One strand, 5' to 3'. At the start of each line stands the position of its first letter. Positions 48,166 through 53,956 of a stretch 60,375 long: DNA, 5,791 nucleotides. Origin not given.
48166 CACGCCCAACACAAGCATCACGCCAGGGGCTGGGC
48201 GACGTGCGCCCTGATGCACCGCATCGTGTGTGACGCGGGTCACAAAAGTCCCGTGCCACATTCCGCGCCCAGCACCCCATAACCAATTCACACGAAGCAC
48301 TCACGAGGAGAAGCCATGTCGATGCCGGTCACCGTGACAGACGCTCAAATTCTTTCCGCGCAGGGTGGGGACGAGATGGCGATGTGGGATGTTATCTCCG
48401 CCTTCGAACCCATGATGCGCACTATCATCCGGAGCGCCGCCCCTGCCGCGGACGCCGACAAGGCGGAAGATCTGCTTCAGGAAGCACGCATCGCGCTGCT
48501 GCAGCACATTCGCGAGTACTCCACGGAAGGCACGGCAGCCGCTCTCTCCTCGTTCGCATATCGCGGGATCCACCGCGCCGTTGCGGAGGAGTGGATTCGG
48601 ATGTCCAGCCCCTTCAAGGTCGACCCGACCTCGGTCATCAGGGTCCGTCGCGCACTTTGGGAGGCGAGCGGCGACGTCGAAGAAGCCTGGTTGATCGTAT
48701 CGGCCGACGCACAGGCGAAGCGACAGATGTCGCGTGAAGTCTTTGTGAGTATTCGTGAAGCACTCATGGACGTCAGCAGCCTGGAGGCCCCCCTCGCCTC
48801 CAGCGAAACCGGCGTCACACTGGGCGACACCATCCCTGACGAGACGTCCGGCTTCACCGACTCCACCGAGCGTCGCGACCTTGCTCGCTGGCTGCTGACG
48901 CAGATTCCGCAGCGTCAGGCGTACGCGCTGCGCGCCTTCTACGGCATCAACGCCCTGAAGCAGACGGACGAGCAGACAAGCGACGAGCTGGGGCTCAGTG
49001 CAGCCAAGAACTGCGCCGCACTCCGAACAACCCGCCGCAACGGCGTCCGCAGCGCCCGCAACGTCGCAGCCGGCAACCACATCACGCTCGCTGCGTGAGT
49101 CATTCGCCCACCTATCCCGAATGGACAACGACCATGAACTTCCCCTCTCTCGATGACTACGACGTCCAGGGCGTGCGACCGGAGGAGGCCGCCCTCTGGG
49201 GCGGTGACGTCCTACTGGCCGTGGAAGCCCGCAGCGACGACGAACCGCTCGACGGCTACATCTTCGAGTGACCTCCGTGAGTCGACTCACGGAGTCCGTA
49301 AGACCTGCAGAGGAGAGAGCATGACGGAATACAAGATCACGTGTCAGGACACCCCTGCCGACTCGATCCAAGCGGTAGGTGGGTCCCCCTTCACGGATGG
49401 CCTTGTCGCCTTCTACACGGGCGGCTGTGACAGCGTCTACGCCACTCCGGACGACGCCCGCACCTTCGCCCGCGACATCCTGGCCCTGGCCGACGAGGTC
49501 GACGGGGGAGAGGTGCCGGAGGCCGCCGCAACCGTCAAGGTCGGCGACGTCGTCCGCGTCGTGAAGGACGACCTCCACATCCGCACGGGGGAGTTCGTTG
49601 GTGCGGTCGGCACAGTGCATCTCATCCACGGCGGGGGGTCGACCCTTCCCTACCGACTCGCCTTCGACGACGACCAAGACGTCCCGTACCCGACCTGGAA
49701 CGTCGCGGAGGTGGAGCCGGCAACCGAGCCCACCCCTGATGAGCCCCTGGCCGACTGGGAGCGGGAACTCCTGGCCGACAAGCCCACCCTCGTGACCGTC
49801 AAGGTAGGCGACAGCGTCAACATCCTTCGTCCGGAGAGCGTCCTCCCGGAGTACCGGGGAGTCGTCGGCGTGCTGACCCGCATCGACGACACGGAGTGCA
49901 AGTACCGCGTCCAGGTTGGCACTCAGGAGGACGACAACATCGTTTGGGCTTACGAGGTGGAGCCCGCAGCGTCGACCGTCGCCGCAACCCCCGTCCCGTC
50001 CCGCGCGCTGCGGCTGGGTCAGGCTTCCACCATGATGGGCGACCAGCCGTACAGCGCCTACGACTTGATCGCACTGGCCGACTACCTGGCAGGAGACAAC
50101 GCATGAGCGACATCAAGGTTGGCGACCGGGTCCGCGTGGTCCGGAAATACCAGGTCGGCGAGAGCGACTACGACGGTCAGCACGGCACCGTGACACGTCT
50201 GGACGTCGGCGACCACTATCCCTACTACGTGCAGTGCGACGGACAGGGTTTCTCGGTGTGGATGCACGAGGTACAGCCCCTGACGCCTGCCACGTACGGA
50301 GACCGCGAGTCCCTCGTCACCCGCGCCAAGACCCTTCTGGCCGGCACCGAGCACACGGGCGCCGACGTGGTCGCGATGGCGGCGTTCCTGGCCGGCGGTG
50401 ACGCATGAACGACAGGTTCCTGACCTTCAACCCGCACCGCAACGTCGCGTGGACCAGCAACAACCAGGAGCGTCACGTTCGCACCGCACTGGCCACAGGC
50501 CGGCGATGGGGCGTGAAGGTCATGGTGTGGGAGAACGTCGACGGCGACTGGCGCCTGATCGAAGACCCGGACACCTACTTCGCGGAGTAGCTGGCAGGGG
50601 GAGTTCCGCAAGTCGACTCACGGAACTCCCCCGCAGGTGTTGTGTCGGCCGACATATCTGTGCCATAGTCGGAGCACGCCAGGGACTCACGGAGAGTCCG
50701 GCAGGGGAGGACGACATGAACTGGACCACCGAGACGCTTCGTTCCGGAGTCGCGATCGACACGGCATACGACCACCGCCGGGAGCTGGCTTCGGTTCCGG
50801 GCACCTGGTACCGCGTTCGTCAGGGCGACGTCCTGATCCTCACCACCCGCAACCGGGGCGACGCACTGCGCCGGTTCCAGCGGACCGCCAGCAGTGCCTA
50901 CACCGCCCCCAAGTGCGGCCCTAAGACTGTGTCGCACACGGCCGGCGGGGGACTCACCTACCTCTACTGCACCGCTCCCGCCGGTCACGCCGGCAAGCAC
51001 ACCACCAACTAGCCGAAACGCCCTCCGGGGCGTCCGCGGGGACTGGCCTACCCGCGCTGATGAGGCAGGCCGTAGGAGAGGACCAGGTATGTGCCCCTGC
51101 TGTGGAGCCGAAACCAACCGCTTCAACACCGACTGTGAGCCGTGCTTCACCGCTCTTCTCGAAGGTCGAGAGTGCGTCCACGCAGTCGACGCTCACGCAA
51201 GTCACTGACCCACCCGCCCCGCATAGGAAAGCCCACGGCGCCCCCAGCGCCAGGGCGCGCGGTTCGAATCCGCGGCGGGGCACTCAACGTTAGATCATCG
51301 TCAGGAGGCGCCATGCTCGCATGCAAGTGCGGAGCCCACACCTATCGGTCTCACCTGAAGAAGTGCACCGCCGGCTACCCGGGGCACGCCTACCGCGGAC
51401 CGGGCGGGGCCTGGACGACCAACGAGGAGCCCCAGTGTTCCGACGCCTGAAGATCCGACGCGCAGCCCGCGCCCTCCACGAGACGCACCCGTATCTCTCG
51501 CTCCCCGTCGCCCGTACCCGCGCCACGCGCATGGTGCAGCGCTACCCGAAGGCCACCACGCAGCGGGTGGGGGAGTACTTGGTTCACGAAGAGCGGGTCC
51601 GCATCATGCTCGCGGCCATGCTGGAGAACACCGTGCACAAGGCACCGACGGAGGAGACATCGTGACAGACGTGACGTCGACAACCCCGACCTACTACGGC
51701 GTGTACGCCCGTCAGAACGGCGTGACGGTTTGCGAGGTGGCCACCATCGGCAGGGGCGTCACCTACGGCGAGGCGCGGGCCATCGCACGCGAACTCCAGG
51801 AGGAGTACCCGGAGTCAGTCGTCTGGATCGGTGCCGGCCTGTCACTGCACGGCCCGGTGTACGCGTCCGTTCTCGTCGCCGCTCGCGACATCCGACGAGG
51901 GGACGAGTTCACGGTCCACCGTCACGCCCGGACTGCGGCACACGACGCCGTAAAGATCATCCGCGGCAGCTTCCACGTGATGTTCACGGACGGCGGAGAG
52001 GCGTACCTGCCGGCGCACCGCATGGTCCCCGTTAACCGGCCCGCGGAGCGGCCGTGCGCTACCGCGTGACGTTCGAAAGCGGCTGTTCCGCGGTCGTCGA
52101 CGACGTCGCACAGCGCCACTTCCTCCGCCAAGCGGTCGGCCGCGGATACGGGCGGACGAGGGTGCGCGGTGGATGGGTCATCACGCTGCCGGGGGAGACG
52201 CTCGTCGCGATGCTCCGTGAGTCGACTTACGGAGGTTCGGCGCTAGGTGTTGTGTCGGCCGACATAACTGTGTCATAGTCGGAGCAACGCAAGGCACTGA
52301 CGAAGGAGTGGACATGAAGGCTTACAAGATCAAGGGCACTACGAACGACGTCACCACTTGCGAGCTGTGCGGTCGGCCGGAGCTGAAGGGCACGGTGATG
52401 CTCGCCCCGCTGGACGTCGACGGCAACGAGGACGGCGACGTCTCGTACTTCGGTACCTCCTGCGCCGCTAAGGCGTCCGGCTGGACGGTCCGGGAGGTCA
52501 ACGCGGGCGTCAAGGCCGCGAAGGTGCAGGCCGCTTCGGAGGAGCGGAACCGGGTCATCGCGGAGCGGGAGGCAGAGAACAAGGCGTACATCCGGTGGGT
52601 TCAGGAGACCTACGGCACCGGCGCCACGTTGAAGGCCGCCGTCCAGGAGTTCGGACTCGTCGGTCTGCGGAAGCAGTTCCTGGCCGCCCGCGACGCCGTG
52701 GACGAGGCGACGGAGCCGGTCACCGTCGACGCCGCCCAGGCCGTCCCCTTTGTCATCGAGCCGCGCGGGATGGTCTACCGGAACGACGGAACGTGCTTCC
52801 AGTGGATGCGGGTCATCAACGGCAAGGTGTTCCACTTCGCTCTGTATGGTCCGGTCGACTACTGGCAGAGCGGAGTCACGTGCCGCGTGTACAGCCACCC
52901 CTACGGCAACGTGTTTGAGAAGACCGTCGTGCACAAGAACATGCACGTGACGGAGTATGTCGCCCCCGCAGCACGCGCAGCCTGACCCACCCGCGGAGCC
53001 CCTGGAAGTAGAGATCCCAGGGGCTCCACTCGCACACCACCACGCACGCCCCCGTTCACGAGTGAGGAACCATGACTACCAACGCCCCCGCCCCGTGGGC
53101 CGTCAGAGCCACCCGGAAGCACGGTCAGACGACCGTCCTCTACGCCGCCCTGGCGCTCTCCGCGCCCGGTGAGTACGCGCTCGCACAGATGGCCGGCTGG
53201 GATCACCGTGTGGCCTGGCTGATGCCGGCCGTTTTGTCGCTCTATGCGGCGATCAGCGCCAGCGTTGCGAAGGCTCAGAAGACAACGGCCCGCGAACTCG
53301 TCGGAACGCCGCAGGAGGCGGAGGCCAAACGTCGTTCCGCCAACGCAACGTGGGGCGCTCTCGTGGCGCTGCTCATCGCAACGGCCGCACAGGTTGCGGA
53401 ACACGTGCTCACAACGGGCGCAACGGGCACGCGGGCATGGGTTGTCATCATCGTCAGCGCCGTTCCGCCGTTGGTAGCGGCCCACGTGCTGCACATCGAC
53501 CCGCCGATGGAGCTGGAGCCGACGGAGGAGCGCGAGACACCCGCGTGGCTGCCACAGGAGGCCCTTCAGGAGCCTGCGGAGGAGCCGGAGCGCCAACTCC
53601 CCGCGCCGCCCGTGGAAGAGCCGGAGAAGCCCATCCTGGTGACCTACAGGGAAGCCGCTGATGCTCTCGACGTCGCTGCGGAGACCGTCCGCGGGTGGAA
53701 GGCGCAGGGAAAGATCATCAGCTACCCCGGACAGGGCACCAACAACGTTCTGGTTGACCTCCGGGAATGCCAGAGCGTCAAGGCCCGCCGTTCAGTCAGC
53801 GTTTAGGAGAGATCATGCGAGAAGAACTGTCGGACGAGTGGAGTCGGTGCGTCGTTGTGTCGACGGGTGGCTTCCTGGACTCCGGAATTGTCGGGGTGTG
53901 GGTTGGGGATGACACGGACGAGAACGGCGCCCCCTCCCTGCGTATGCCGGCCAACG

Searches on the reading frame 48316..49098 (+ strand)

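Call 28: search_protein_families(library=phrogs, proteins=[window:48316-49098:+], max_evalue=0.01)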
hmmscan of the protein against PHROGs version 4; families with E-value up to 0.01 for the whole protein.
window:48316-49098:+ (260 aa): 4 families
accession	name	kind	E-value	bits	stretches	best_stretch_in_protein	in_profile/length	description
phrog_351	-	transcription regulation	4.5e-18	66.2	1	11-228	493-707/928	RNA polymerase sigma factor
phrog_15865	-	transcription regulation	7.4e-16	59.4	1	7-175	2-179/386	RNA polymerase sigma factor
phrog_1740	-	transcription regulation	2.1e-05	24.2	1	16-98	51-128/567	RNA polymerase sigma factor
phrog_32691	-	transcription regulation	2.7e-05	24.9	1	14-174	10-178/286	RNA polymerase sigma factor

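Call 79: search_protein_families(library=pfam, proteins=[window:48316-49098:+], max_evalue=0.01)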
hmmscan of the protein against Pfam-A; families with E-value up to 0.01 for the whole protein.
window:48316-49098:+ (260 aa): 2 families
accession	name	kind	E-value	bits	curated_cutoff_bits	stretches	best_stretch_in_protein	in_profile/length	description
PF04542.20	Sigma70_r2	-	5.6e-06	26.5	24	1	29-91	4-63/71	Sigma-70 region 2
PF12645.13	HTH_16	-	0.00098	19.6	22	1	12-68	4-64/65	Helix-turn-helix domain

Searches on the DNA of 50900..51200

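Call 80: search_rna_families(source=window, start=50900, end=51200, threshold=gathering, show_alignments=1)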
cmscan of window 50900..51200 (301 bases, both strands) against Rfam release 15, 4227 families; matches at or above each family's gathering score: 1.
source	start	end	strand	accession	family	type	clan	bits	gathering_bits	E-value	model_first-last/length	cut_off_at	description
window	51011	51074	+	RF02276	Hammerhead_II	Gene; ribozyme;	CL00010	42.8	37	9.8e-08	1-66/66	no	Hammerhead ribozyme (type II)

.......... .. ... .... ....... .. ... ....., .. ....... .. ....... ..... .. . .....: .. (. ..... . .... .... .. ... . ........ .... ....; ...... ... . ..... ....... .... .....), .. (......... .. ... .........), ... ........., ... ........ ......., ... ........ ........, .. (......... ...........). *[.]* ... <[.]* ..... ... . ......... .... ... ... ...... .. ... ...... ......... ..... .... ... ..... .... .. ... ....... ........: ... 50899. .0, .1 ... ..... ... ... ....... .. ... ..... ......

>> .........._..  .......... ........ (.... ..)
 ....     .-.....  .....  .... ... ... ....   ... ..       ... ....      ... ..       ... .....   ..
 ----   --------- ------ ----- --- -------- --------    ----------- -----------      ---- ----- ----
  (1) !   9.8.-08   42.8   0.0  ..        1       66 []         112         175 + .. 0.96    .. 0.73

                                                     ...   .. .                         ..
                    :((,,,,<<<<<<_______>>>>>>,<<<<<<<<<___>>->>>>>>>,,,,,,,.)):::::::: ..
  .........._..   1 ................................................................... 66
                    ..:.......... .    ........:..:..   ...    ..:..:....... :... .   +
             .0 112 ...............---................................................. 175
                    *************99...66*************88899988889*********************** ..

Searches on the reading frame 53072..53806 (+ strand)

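Call 28: search_protein_families(library=phrogs, proteins=[window:53072-53806:+], max_evalue=0.01)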
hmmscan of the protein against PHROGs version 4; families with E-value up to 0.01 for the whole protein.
window:53072-53806:+ (244 aa): 5 families
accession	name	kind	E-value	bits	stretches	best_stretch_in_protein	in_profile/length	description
phrog_57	-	head and packaging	0.00077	20.4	1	184-233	7-55/199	terminase small subunit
phrog_66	-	integration and excision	0.001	19.8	1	151-240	54-143/412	excisionase and transcriptional regulator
phrog_2474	-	transcription regulation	0.0037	18.2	0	187-215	46-74/118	MerR-like transcriptional regulator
phrog_597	-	DNA, RNA and nucleotide metabolism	0.0071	17.3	0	178-213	101-136/200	DNA binding protein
phrog_1729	-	unknown function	0.0092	17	0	190-217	93-120/142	-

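Call 79: search_protein_families(library=pfam, proteins=[window:53072-53806:+], max_evalue=0.01)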
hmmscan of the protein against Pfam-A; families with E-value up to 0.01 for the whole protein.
window:53072-53806:+ (244 aa): 0 families
